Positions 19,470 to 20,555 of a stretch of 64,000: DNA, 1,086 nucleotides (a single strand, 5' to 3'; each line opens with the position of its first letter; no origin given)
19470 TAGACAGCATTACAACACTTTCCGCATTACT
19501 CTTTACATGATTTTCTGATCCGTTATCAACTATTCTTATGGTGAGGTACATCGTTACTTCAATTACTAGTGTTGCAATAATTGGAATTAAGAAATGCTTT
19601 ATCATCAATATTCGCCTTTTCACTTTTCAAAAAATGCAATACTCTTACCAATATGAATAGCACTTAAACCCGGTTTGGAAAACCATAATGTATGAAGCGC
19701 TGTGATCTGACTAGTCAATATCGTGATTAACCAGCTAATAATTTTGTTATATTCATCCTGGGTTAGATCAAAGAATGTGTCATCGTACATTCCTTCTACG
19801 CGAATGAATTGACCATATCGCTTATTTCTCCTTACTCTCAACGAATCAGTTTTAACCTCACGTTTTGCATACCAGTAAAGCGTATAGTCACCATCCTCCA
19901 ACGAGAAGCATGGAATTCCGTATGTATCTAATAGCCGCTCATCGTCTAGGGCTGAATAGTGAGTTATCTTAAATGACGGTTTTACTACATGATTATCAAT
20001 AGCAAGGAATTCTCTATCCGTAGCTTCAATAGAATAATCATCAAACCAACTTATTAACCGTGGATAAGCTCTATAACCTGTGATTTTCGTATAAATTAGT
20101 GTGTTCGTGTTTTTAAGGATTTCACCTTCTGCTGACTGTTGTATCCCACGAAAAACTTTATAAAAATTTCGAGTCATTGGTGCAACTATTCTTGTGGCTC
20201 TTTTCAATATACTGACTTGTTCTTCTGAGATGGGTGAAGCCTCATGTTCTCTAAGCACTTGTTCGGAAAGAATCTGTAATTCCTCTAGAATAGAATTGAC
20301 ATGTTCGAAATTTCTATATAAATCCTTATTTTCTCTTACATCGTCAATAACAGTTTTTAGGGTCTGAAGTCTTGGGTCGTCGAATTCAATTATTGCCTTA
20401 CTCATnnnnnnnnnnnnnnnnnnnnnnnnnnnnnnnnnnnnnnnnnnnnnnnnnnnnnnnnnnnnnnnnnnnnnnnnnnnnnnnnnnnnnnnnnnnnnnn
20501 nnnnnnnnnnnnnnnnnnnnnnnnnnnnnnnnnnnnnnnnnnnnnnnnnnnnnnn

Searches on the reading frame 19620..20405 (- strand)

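Call 78: search_protein_families(library=phrogs, proteins=[window:19620-20405:-], max_evalue=0.001)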
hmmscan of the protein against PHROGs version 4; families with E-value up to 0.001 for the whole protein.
window:19620-20405:- (261 aa): 1 family
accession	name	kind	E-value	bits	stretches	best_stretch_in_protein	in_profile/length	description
phrog_26677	-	unknown function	0.00099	20.1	0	183-207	13-35/62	-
